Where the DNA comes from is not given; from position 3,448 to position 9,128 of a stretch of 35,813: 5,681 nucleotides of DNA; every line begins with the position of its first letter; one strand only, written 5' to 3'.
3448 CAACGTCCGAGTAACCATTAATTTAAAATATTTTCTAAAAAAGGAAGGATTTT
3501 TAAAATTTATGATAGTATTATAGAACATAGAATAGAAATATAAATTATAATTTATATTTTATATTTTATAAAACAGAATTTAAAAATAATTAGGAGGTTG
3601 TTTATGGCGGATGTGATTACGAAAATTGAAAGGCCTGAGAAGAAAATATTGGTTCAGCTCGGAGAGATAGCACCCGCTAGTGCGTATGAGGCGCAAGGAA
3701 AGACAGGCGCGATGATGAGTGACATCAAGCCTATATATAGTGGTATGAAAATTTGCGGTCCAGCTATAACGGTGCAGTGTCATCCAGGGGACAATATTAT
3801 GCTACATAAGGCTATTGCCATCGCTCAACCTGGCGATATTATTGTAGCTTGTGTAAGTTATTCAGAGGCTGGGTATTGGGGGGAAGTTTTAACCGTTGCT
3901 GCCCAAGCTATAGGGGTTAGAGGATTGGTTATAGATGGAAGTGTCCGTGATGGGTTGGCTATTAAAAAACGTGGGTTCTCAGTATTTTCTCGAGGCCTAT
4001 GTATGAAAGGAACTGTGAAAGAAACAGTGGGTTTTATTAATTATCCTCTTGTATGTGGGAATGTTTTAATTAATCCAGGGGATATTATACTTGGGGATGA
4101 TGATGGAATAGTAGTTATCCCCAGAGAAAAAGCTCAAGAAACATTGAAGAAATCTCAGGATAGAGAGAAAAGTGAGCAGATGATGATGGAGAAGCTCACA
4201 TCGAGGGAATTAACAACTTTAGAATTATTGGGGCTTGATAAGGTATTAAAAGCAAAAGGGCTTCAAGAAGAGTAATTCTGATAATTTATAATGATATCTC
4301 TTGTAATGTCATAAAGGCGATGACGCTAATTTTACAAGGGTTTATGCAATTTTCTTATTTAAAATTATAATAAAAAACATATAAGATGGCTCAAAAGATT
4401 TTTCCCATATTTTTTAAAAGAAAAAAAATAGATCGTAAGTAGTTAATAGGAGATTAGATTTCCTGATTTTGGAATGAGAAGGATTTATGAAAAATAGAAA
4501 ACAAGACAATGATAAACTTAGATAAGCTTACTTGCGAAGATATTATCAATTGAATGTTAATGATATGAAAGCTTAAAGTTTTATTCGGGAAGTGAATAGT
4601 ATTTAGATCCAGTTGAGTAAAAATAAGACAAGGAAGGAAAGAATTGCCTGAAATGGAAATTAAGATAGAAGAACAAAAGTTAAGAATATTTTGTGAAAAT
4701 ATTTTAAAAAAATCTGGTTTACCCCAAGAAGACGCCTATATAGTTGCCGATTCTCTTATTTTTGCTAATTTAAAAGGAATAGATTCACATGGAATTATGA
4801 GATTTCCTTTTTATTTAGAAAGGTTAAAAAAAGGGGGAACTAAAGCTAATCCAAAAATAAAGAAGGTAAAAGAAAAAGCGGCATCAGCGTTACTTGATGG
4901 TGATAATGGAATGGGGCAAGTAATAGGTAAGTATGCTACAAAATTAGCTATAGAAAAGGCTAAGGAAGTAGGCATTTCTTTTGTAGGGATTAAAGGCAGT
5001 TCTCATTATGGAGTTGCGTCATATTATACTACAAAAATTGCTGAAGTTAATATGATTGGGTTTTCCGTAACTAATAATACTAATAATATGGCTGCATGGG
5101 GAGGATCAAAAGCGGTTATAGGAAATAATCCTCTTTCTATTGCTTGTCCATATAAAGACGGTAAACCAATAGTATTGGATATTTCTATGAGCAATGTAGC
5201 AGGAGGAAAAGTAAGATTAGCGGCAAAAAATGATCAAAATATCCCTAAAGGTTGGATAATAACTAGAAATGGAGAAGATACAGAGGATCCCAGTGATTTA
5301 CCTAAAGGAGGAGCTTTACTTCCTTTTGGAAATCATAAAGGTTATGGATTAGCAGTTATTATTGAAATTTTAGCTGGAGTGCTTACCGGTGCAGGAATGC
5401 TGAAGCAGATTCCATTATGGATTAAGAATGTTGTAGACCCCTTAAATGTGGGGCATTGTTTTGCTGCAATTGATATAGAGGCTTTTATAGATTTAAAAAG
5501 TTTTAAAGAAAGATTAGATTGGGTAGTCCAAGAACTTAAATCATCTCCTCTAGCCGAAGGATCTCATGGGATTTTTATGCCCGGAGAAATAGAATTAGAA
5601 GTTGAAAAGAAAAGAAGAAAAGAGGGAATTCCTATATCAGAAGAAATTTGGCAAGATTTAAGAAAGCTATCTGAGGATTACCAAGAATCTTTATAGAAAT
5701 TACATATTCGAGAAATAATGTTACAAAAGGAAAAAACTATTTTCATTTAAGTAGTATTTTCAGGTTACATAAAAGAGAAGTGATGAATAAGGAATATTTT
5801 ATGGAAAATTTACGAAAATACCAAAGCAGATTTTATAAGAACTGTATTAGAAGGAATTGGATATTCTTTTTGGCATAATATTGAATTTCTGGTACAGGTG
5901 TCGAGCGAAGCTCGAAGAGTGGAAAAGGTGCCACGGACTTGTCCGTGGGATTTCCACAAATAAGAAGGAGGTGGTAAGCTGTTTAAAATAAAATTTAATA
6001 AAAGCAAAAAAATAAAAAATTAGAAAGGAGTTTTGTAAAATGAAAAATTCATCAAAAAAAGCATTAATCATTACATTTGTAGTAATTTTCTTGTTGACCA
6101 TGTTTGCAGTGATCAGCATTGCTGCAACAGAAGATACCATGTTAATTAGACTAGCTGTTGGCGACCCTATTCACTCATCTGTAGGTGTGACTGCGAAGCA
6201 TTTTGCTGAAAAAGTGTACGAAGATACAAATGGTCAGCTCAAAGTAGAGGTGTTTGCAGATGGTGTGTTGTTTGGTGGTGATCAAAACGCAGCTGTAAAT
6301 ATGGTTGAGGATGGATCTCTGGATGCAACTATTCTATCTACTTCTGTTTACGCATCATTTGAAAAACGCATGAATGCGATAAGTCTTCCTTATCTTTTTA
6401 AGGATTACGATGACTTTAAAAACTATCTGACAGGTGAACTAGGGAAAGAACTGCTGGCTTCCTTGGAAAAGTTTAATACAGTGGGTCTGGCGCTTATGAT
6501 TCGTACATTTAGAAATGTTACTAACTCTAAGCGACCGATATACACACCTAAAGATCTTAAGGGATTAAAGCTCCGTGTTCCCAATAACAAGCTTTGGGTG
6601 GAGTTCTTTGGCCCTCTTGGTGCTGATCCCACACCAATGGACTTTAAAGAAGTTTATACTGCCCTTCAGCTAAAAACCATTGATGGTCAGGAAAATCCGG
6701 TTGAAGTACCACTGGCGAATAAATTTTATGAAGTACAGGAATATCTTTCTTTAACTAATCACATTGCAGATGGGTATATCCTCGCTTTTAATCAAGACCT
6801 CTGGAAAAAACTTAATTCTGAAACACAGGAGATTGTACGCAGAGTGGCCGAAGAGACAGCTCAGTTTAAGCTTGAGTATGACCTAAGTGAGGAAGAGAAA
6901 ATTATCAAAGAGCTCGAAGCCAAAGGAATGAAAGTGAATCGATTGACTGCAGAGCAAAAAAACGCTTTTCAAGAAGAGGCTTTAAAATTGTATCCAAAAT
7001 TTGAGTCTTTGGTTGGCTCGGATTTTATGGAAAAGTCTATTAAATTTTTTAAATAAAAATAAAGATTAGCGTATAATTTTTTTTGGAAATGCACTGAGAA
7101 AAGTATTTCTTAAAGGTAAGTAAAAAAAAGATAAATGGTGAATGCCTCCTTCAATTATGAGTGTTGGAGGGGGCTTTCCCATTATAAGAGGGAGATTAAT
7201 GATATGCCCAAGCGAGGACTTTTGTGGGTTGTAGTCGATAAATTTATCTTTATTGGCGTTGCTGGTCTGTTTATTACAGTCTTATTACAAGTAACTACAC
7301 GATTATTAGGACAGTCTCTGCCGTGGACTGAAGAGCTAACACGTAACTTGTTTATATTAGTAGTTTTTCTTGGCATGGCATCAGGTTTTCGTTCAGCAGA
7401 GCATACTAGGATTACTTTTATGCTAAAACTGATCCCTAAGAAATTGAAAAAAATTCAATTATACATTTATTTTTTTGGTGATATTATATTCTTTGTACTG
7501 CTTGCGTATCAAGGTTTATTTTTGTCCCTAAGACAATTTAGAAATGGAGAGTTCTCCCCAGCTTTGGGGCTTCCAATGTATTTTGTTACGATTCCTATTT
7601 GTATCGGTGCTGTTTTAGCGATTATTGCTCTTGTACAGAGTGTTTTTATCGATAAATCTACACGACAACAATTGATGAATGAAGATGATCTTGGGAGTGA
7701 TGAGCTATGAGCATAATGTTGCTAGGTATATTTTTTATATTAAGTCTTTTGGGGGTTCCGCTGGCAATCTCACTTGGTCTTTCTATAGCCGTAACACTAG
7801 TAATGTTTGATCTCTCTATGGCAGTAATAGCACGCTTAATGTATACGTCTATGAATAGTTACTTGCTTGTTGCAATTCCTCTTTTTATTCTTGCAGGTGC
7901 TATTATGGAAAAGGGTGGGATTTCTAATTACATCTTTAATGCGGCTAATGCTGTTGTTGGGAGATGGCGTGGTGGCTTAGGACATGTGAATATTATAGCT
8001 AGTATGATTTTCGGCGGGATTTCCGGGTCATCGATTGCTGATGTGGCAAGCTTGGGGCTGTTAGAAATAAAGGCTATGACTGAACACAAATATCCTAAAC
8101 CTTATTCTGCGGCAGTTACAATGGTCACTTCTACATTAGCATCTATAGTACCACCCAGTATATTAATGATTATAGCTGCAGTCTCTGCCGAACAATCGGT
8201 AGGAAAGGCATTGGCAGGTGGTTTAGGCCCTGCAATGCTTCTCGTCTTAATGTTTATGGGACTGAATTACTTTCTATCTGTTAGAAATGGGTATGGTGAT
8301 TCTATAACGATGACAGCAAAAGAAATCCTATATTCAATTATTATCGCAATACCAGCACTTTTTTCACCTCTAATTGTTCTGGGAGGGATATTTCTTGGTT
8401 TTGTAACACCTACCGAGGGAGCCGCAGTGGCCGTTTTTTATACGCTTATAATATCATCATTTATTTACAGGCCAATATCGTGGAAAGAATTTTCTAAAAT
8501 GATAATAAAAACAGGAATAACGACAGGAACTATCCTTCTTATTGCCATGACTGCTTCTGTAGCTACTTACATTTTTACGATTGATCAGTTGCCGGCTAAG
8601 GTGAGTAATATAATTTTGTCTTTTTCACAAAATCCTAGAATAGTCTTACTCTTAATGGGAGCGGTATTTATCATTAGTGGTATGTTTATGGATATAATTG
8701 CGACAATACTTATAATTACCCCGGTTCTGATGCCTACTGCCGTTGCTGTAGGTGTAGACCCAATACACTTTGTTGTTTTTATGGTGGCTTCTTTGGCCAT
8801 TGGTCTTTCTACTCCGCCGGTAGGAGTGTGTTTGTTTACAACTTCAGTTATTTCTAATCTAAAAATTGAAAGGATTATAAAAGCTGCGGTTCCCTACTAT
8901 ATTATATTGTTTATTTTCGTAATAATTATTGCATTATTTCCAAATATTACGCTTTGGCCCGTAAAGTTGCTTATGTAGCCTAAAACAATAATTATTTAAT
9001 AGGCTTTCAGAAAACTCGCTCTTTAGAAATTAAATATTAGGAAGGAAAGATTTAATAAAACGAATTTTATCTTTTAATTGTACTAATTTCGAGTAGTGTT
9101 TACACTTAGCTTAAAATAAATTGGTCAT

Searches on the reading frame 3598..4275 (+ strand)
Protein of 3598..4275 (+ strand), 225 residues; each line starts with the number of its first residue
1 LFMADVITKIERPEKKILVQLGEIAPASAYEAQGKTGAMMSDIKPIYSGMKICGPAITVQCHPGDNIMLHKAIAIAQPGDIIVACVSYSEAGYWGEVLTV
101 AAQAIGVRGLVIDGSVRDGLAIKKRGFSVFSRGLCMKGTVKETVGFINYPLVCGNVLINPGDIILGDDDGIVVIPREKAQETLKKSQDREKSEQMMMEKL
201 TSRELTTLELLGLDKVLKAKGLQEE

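Call 70: search_protein_families(library=pfam, proteins=[window:3598-4275:+])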
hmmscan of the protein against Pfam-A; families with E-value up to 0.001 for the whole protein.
window:3598-4275:+ (225 aa): 1 family
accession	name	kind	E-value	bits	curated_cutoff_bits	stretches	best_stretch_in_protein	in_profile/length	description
PF03737.21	RraA-like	-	1.5e-41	142.6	24.5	1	33-173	12-152/152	Aldolase/RraA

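Call 77: search_protein_families(library=ncbifam, proteins=[window:3598-4275:+], max_evalue=0.00001)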
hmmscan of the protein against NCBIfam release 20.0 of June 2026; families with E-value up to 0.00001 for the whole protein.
window:3598-4275:+ (225 aa): 9 families
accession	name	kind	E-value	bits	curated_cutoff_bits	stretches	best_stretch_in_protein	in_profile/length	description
NF006731.0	PRK09262.1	equivalog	6.2e-68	228.7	179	1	4-223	7-226/229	4-carboxy-4-hydroxy-2-oxoadipate aldolase/oxaloacetate decarboxylase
TIGR02798.1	ligK_PcmE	equivalog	2.2e-63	213.8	304.5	1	6-223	3-220/222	4-carboxy-4-hydroxy-2-oxoadipate aldolase/oxaloacetate decarboxylase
NF004850.0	PRK06201.1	subfamily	3e-50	170.8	231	1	7-202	9-205/222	hypothetical protein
NF005442.0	PRK07028.1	equivalog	1.4e-37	129.3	593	1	18-206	230-416/430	bifunctional hexulose-6-phosphate synthase/ribonuclease regulator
NF006093.0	PRK08245.1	subfamily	5.6e-30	104.5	208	1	67-201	76-212/240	hypothetical protein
NF009399.0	PRK12764.1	equivalog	1.2e-20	74.1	444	1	70-201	338-471/501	fumarylacetoacetate hydrolase family protein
NF006875.0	PRK09372.1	equivalog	5.5e-13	48.9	136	1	51-177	31-157/161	ribonuclease E activity regulator RraA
NF009134.0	PRK12487.1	equivalog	5.6e-11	42.4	196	1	53-174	33-154/161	putative 4-hydroxy-4-methyl-2-oxoglutarate aldolase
TIGR01935.1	NOT-MenG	subfamily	3.1e-10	40.1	123.8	1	51-173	27-149/150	RraA family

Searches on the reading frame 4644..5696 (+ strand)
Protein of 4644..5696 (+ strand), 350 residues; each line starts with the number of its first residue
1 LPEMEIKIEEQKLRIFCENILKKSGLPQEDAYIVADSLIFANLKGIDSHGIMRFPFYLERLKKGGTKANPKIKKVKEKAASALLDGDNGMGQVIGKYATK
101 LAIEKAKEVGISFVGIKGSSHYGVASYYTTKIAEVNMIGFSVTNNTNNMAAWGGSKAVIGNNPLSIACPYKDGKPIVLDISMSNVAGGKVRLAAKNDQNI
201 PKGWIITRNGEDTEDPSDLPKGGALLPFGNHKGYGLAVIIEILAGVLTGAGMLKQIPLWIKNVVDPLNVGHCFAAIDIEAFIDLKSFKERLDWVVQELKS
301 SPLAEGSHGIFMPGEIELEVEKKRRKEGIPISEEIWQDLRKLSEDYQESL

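Call 70: search_protein_families(library=pfam, proteins=[window:4644-5696:+])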
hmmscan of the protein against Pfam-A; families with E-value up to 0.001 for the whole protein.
window:4644-5696:+ (350 aa): 1 family
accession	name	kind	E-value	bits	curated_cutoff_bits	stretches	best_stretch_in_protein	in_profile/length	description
PF02615.19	Ldh_2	-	7.5e-122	407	38.8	1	9-339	2-332/333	Malate/L-lactate dehydrogenase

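Call 77: search_protein_families(library=ncbifam, proteins=[window:4644-5696:+], max_evalue=0.00001)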
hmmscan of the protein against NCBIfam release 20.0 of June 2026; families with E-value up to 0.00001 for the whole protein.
window:4644-5696:+ (350 aa): 5 families
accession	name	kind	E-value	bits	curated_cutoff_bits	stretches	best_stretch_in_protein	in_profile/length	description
NF040650.1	sulfolac_dhydr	equivalog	3.3e-85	286.3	500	1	4-346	1-333/339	L-sulfolactate dehydrogenase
NF011599.0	PRK15025.1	equivalog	4.4e-76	256.3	356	1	6-340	1-332/349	ureidoglycolate dehydrogenase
TIGR03175.1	AllD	equivalog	4e-74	249.8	496.2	1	6-339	1-331/349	ureidoglycolate dehydrogenase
NF007504.0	PRK10098.1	equivalog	7.4e-71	238.8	336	1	4-341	3-339/360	malate/lactate/ureidoglycolate dehydrogenase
NF009750.0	PRK13260.1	equivalog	3.5e-54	184.2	316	1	7-341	2-331/332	3-dehydro-L-gulonate 2-dehydrogenase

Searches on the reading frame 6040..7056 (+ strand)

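Call 70: search_protein_families(library=pfam, proteins=[window:6040-7056:+])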
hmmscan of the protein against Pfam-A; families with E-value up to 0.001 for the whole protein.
window:6040-7056:+ (338 aa): 1 family
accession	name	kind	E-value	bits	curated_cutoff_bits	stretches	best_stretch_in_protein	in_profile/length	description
PF03480.18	DctP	-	4.8e-83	279.2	23.4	1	46-322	9-284/286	Bacterial extracellular solute-binding protein, family 7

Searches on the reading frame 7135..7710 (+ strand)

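Call 70: search_protein_families(library=pfam, proteins=[window:7135-7710:+])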
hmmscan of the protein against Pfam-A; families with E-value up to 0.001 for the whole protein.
window:7135-7710:+ (191 aa): 1 family
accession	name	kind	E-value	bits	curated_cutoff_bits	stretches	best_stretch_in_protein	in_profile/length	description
PF04290.18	DctQ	-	9.6e-25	87.4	28.3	1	46-171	2-127/132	Tripartite ATP-independent periplasmic transporters, DctQ component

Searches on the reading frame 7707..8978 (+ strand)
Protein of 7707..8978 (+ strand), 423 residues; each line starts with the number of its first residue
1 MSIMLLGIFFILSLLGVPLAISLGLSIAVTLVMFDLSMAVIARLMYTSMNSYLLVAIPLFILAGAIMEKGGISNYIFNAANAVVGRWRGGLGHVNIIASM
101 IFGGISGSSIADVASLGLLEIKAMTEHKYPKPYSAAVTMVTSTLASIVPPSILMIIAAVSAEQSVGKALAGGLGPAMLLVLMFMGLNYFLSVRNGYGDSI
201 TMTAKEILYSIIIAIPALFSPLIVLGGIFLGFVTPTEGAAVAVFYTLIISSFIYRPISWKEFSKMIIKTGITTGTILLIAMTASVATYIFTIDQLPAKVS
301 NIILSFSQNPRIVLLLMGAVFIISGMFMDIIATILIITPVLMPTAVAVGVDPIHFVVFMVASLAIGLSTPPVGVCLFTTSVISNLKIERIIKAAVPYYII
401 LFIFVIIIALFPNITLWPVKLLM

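Call 70: search_protein_families(library=pfam, proteins=[window:7707-8978:+])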
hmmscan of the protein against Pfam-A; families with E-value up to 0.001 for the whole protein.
window:7707-8978:+ (423 aa): 1 family
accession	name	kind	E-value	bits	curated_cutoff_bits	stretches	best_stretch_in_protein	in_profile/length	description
PF06808.19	DctM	-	1.7e-105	353.7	23.8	1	6-414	1-413/413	Tripartite ATP-independent periplasmic transporter, DctM component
